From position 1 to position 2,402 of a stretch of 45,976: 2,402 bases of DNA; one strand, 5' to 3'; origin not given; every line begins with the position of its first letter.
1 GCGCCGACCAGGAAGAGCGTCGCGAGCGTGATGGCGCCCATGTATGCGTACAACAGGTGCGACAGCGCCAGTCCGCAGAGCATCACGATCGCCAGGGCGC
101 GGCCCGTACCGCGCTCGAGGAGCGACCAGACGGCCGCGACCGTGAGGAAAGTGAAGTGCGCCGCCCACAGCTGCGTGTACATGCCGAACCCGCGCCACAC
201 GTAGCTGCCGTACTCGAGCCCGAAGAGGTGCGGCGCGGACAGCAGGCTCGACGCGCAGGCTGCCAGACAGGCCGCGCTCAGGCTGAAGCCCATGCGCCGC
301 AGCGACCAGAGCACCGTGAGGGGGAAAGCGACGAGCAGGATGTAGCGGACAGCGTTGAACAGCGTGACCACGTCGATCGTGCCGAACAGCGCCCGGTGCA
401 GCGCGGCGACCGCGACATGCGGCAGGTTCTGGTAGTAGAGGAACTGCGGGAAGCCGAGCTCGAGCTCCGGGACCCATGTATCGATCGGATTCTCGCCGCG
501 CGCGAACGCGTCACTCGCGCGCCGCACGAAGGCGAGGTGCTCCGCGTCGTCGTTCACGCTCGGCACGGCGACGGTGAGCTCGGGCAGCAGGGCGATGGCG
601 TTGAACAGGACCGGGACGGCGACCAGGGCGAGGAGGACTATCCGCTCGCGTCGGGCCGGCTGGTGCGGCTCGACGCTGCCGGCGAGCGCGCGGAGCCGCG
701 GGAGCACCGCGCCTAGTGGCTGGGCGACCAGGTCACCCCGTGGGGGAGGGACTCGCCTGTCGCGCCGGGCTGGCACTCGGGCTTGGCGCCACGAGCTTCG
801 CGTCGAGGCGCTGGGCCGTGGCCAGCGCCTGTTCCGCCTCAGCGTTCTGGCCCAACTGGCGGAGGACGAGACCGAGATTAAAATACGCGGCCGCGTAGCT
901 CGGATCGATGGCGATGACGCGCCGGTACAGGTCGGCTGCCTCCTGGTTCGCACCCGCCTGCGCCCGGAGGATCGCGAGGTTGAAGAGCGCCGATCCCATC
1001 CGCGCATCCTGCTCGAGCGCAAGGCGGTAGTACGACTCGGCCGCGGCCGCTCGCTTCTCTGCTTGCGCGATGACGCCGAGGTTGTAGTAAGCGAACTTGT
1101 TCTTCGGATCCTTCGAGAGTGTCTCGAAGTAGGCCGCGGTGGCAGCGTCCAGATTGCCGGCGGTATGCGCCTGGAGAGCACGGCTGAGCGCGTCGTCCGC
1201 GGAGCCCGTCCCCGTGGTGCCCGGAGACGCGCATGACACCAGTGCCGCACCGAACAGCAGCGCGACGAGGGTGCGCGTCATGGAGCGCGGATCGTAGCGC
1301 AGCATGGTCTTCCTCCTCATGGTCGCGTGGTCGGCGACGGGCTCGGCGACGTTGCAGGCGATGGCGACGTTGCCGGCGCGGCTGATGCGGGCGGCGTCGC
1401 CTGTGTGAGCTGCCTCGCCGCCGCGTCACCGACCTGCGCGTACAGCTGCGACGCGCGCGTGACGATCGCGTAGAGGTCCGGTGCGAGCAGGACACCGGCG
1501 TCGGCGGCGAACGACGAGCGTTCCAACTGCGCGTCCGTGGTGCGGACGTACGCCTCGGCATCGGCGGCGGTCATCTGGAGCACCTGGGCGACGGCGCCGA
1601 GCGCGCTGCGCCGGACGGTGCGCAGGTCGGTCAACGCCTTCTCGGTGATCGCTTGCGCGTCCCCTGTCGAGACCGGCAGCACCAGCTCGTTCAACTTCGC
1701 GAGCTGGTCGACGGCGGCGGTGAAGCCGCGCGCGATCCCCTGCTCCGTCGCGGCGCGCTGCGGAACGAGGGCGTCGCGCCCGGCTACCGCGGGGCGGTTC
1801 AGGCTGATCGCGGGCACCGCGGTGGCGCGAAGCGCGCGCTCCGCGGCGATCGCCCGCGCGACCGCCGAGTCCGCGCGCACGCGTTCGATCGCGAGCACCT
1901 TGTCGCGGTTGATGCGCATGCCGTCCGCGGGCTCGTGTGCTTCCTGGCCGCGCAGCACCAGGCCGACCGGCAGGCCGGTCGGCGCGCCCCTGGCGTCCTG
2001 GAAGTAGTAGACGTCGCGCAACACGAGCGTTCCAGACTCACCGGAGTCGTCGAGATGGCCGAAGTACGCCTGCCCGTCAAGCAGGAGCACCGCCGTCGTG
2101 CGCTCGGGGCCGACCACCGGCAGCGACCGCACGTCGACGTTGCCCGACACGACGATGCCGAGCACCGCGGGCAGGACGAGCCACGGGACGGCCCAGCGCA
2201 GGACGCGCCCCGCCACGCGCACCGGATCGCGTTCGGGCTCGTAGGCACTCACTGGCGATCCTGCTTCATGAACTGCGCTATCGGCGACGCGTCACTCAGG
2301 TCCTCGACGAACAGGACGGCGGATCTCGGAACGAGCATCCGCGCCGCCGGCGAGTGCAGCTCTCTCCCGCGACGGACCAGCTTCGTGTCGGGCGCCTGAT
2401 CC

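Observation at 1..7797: Six-gene translationally coupled operon around the collagen-fibre protein: candidate surface-fibre assembly/modification system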

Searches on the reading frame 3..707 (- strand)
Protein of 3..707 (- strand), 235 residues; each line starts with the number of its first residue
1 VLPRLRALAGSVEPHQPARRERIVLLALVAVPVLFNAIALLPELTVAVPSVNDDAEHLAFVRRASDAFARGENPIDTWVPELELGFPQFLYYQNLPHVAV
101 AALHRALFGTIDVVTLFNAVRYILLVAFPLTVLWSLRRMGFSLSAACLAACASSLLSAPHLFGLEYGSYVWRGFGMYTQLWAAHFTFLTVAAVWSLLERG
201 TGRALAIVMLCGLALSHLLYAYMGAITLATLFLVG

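Call 5: search_protein_families(library=pfam, proteins=[window:3-707:-], max_evalue=0.01)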
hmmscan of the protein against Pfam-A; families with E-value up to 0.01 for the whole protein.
window:3-707:- (235 aa): 0 families

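Call 20: find_homologous_proteins(query=window:3-707:-, max_evalue=0.001)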
Query window:3-707:- (235 aa): 54 proteins with E <= 0.001 among 4539 candidates.
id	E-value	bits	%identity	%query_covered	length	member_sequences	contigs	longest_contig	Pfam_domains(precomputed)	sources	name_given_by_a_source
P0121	2.3e-147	507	100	100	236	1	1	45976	-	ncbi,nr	ncbi:MAG TPA: hypothetical protein VMQ78_08780, partial [Candidatus Limnocylindria bacterium]|nr:hyp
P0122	9.3e-82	292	62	97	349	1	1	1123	-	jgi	jgi:hypothetical protein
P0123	1.7e-78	281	57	99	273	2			-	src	-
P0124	5.1e-75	270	59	93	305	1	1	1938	-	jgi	jgi:hypothetical protein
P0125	2.7e-73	264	75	67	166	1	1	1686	-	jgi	jgi:hypothetical protein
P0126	1.6e-72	262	57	92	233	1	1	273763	-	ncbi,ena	-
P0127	2.4e-72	261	56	92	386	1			-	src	-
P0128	7.2e-72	260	56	91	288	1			-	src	-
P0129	6.0e-71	257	60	90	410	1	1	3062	-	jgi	-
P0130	3.8e-70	254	54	95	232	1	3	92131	-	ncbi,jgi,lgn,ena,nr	ncbi:MAG TPA: hypothetical protein VEC38_09655 [Candidatus Binataceae bacterium]|nr:hypothetical pro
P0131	4.5e-70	254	59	86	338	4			-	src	-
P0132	5.3e-70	254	59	84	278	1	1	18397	-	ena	-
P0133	1.3e-69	252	58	86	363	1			-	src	-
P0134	1.6e-69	252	61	83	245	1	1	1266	-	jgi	-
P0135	2.9e-69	251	55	91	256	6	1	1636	-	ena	-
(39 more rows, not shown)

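Call 56: predict_structure(alignment_id=A6)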
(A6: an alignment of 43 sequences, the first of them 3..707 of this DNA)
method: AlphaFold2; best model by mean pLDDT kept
length: 235 residues; sequences in the alignment: 43
mean_pLDDT: 83.2   pTM: 0.83
mean pLDDT of the five models: 83.2, 82.7, 82.6, 81.9, 81.7
residues with pLDDT >= 90: 125; 70-90: 57; 50-70: 41; < 50: 12
segments of 3 or more residues with pLDDT < 50: 165-171
pLDDT, mean of each block of 10 residues (from residue 1): 62 80 96 89 75 76 92 80 54 85 95 92 92 96 95 74 46 70 95 94 96 90 91 86
secondary structure, 60 per line:
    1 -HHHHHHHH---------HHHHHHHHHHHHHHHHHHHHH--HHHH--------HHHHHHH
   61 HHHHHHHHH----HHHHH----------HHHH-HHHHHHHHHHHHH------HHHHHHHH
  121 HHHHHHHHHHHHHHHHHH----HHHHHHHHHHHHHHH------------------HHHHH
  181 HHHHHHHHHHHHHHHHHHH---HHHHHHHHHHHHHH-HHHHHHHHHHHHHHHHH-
elements in order: H2-9 H19-39 H42-45 H54-69 H74-78 H89-92 H94-106 H113-138 H143-157 H176-199 H203-216 H218-234

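Call 61: fold_search(model_id=the predicted structure, library=pdb)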
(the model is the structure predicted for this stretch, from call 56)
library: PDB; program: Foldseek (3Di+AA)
matches with E <= 10: 155; with E <= 0.001: 0
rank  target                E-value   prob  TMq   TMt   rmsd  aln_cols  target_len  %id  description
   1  5cwb                  9.3e-01  0.13  0.16  0.17  14.1       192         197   10  Crystal structure of de novo designed helical repeat protein DHR4 (released 2015-12-16)
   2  8zp8_N1               1.1e+00  0.06  0.14  0.12  19.2       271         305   14  Respirasome open state 1 in presence of metformin(SC-MetO1) (released 2025-12-17)
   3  2bs3_C                1.1e+00  0.09  0.18  0.17  21.2       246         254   14  GLU C180 -> GLN VARIANT QUINOL:FUMARATE REDUCTASE FROM WOLINELLA SUCCINOGENES (released 2005-12-13)
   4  1qlb_C                1.1e+00  0.08  0.17  0.17  21.4       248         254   12  respiratory complex II-like fumarate reductase from Wolinella succinogenes (released 1999-11-29)
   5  1e7p_C                1.2e+00  0.08  0.18  0.17  21.0       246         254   14  QUINOL:FUMARATE REDUCTASE FROM WOLINELLA SUCCINOGENES (released 2001-04-09)
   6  9cd6_r                1.3e+00  0.07  0.15  0.13  19.2       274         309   14  Cryo-EM structure of respiratory supercomplex I in open state (released 2025-08-06)
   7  6w2r_B                1.5e+00  0.18  0.25  0.26  17.7       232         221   13  Junction 19, DHR54-DHR79 (released 2020-04-15)
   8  4yxz                  1.5e+00  0.06  0.12  0.10  21.7       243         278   16  Computationally designed left-handed alpha/alpha toroid with 9 repeats (released 2015-12-16)
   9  6n4n_C                1.7e+00  0.20  0.25  0.30  15.2       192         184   13  Crystal structure of the designed protein DNCR2/danoprevir/NS3a complex (released 2019-09-11)
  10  7r48_H                1.8e+00  0.05  0.14  0.13  20.9       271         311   14  Bovine complex I in the presence of IM1761092, deactive class iv (Composite map) (released 2023-02-08)
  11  2o08_A                2.1e+00  0.04  0.12  0.14  17.1       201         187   14  CRYSTAL STRUCTURE OF A PUTATIVE HD SUPERFAMILY HYDROLASE (BH1327) FROM BACILLUS HALODURANS AT 1.90 A RESOLUTION (released 2006-12-19)
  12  8xnn_H                2.2e+00  0.04  0.14  0.12  18.8       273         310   14  Respiratory complex Peripheral Arm of CI, open form A, focus-refined map of type I, Wild type mouse under thermoneutra (released 2024-10-30)
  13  3bt5                  2.3e+00  0.13  0.19  0.26  13.5       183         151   13  Crystal structure of DUF305 fragment from Deinococcus radiodurans (released 2008-01-15)
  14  5cwc                  2.4e+00  0.08  0.17  0.20  18.5       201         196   13  Crystal structure of de novo designed helical repeat protein DHR5 (released 2015-12-16)
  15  7r45_H                2.4e+00  0.04  0.13  0.13  20.7       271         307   15  Bovine complex I in the presence of IM1761092, deactive class i (Composite map) (released 2023-02-08)
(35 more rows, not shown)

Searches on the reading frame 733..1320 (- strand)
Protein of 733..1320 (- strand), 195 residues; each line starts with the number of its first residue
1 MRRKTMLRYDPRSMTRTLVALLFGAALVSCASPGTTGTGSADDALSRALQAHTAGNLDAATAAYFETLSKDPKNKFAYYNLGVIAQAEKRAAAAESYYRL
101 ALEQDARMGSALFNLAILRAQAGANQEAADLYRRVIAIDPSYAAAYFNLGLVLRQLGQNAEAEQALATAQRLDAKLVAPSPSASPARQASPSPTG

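Call 5: search_protein_families(library=pfam, proteins=[window:733-1320:-], max_evalue=0.01)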
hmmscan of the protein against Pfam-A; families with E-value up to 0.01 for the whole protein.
window:733-1320:- (195 aa): 14 families
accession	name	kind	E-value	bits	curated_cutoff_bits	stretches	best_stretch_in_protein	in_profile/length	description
PF00515.34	TPR_1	-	2.4e-14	52.9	27.8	2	111-142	3-34/34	Tetratricopeptide repeat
PF13431.12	TPR_17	-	1.9e-13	50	24.4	2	131-164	1-34/34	Tetratricopeptide repeat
PF07719.23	TPR_2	-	1.9e-11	43.6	27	2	143-173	1-31/34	Tetratricopeptide repeat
PF13181.12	TPR_8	-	3.7e-11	42.7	25.7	2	143-175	1-33/34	Tetratricopeptide repeat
PF13432.12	TPR_16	-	8.6e-11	42.5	32.7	3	114-174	2-62/65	Tetratricopeptide repeat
PF13414.12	TPR_11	-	9e-11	41.7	26.8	1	121-157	6-42/42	TPR repeat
PF14559.12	TPR_19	-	2.9e-09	37.6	25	1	121-174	3-56/68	Tetratricopeptide repeat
PF13424.12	TPR_12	-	9.8e-09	35.7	30.1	2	77-140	5-76/77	Tetratricopeptide repeat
PF24575.1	TPR_Slam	-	2.4e-07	31.6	35.2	2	43-130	17-102/104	Surface lipoprotein assembly modifier, N-terminal TPR repeats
PF13176.12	TPR_7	-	4.3e-07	29.9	27.9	1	111-139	1-29/36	Tetratricopeptide repeat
PF13428.12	TPR_14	-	7e-06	26.7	23.5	1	111-150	3-42/44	Tetratricopeptide repeat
PF13174.12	TPR_6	-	0.00015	22.6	26.3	0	111-140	2-31/33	Tetratricopeptide repeat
PF13371.12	TPR_9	-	0.0061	17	35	0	126-170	12-56/73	Tetratricopeptide repeat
PF25063.1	ARM_TT21_C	-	0.0074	16.6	35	0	54-173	34-159/209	Tetratricopeptide repeat protein 21 C-terminal ARM domain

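Call 9: search_protein_families(library=ncbifam, proteins=[window:733-1320:-], max_evalue=0.1)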
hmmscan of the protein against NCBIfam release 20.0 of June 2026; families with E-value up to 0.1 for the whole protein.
window:733-1320:- (195 aa): 23 families
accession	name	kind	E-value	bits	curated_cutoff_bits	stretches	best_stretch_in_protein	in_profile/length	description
TIGR02917.1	PEP_TPR_lipo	equivalog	6.8e-12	44.1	312.2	1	49-177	439-567/899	XrtA/PEP-CTERM system TPR-repeat protein PrsT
NF002725.1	PRK02603.1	equivalog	2.3e-11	44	143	1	70-171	30-134/173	photosystem I assembly protein Ycf3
NF033920.0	C39_PA2778_fam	equivalog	2.3e-11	43.6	150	2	33-139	147-254/255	PA2778 family cysteine peptidase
NF033758.1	gliding_GltE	equivalog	1.7e-09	37.2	225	2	66-162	77-173/411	adventurous gliding motility TPR repeat lipoprotein GltE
NF033762.1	social_mot_Tgl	equivalog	4.4e-09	36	225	1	20-169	9-162/252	social motility TPR repeat lipoprotein Tgl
TIGR02521.1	type_IV_pilW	equivalog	5.2e-08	32.7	154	1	42-175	32-167/234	type IV pilus biogenesis/stability protein PilW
NF008520.0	PRK11447.1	equivalog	7.1e-08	30.7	858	1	47-119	357-429/1157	cellulose synthase complex outer membrane protein BcsC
TIGR02552.1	LcrH_SycD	equivalog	4.6e-07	29.6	104.8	1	112-174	55-117/136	SycD/LcrH family type III secretion system chaperone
NF053607.1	CHU_0125_OmpA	equivalog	2.7e-06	26.2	620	1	19-136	8-114/639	CHU_0125 family OmpA-like outer membrane integrity protein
NF040959.1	MamA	equivalog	4.8e-06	26.2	200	1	50-174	46-170/204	magnetosome protein MamA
TIGR04510.1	mod_pep_cyc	subfamily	0.00018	20.1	400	1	113-177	402-466/814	putative peptide modification system cyclase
NF047371.1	FlcA_CTERM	equivalog_domain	0.00022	19.8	300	1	123-171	327-375/646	periplasmic flagellar collar protein FlcA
NF047507.1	TPR_BatC_Lepto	exception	0.0011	18.5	175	1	49-128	66-149/214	TPR repeat-containing protein BatC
NF052400.1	M48_BAM_BepA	equivalog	0.0013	17.6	570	1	45-178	311-444/483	beta-barrel assembly-enhancing protease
NF008757.0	PRK11788.1-5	equivalog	0.0022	17.2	363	1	82-170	187-276/388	lipopolysaccharide assembly protein LapB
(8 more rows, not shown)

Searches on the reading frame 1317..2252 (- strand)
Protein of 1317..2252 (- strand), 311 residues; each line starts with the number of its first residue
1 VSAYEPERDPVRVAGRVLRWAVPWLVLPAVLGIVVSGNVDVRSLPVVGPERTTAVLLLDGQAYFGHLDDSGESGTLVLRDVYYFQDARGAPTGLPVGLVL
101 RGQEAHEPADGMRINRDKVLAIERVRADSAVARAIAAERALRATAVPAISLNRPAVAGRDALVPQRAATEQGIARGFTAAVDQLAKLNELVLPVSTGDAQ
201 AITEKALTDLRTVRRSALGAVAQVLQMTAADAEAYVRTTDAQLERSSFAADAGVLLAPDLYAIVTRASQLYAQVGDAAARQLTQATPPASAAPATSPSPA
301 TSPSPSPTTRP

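Call 5: search_protein_families(library=pfam, proteins=[window:1317-2252:-], max_evalue=0.01)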
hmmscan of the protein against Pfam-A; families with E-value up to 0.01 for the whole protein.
window:1317-2252:- (311 aa): 0 families

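Call 6: find_encoding_contigs(protein=window:1317-2252:-, flank=10000, max_places=6)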
Protein window:1317-2252:- (311 aa): 3 contigs read that carry it; 3 places shown.
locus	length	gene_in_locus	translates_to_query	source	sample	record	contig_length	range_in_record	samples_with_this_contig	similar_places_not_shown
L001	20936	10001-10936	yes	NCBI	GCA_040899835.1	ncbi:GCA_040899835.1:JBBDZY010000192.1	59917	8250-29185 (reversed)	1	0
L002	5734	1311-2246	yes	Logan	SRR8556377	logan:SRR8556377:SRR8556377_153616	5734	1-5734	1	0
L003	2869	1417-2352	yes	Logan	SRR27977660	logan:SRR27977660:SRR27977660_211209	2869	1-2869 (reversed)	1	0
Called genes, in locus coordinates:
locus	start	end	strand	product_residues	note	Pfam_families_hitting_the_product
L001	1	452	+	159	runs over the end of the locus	-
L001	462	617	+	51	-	PF03966:Trm112p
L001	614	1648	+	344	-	PF08984:DUF1858, PF09140:MipZ (faint), PF10609:ParA, PF13614:AAA_31 (faint), PF01656:CbiA (weak)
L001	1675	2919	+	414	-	PF01943:Polysacc_synt (weak)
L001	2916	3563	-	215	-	PF00072:Response_reg, PF00196:GerE, PF08281:Sigma70_r4_2 (weak)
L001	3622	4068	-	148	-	-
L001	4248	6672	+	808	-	-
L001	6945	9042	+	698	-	-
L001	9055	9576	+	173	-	-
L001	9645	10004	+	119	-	-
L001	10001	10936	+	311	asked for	-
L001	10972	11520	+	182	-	PF07719:TPR_2 (faint), PF13424:TPR_12 (faint), PF13428:TPR_14 (faint), PF24575:TPR_Slam (faint), PF13432:TPR_16 (weak), PF13414:TPR_11, PF14559:TPR_19 (weak), PF13431:TPR_17, +3 more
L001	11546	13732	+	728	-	-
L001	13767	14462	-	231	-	PF00072:Response_reg, PF00196:GerE, PF04545:Sigma70_r4 (weak), PF08281:Sigma70_r4_2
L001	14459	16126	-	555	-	PF01590:GAF (faint), PF13492:GAF_3 (faint), PF13581:HATPase_c_2 (faint), PF07730:HisKA_3, PF02518:HATPase_c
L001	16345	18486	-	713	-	-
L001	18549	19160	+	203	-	-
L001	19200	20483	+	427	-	PF00202:Aminotran_3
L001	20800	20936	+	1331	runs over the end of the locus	PF08471:Ribonuc_red_2_N, PF02867:Ribonuc_red_lgC, PF14890:Intein_splicing (weak), PF14528:LAGLIDADG_3, PF12637:TSCPD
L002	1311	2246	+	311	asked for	-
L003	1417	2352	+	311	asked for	-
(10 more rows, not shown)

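Call 9: search_protein_families(library=ncbifam, proteins=[L001:11546-13732:+, L001:16345-18486:-, window:1317-2252:-], max_evalue=0.1)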
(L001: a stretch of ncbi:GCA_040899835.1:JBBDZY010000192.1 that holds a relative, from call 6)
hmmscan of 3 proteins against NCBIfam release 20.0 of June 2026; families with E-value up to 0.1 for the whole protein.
L001:11546-13732:+ (728 aa): 0 families

L001:16345-18486:- (713 aa): 1 family
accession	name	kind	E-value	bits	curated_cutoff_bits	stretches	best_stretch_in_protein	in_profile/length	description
NF005198.1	PRK06669.1-3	equivalog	0.0051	16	200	1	18-146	45-174/299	flagellar assembly protein FliH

window:1317-2252:- (311 aa): 0 families

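Call 10: search_protein_families(library=pfam, proteins=[L001:11546-13732:+, L001:16345-18486:-, L001:18549-19160:+], max_evalue=1)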
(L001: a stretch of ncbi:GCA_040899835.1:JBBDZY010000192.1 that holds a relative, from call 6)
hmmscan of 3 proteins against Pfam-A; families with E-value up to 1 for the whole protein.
L001:11546-13732:+ (728 aa): 2 families
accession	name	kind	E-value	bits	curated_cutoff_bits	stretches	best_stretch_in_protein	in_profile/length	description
PF20137.4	DUF6527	-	0.0035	17.6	23.6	1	637-685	11-56/63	Family of unknown function (DUF6527)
PF09586.16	YfhO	-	0.0082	15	28.5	1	638-689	774-825/835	Bacterial membrane protein YfhO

L001:16345-18486:- (713 aa): 0 families

L001:18549-19160:+ (203 aa): 0 families

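Call 23: search_solved_structures(query=L001:11546-13732:+, max_evalue=10)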
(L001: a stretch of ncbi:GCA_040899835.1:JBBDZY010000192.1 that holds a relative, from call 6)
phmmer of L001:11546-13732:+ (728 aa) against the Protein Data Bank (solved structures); distinct sequences matched with E-value up to 10: 2.
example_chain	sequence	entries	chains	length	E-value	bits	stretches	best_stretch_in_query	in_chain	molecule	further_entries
7vkb_B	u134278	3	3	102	0.056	14.9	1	271-324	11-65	HipA (Persistence to inhibition of murein or DNA biosynthesis) | HipS(Lp)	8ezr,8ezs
2d0o_B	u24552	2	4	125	1.9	9.9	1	643-699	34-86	diol dehydratase-reactivating factor small subunit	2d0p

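Call 46: search_protein_families(library=pfam, alignment_id=A5, max_evalue=0.1)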
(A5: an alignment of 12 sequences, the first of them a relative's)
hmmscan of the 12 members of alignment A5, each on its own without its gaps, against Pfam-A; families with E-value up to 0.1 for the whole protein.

A. member 1, L001:11546-13732:+ (728 aa): 2 families
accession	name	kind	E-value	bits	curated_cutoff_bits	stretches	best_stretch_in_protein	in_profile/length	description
PF20137.4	DUF6527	-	0.0035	17.6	23.6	1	637-685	11-56/63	Family of unknown function (DUF6527)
PF09586.16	YfhO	-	0.0082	15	28.5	1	638-689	774-825/835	Bacterial membrane protein YfhO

B. families by the number of members that match (of 12 scanned): 4 families
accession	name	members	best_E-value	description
PF09586.16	YfhO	12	9.8e-10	Bacterial membrane protein YfhO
PF10131.15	PTPS_related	4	4.5e-09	6-pyruvoyl-tetrahydropterin synthase related domain; membrane protein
PF20176.3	DUF6541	2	6.6e-05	Family of unknown function (DUF6541)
PF20137.4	DUF6527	1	0.0035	Family of unknown function (DUF6527)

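Call 47: search_solved_structures(query=A5, max_evalue=10)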
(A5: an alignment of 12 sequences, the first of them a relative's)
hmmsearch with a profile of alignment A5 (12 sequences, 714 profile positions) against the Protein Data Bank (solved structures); distinct sequences matched with E-value up to 10: 0.

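Call 50: search_protein_families(library=phrogs, proteins=[window:1317-2252:-], max_evalue=0.01)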
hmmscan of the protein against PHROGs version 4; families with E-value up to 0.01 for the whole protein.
window:1317-2252:- (311 aa): 0 families
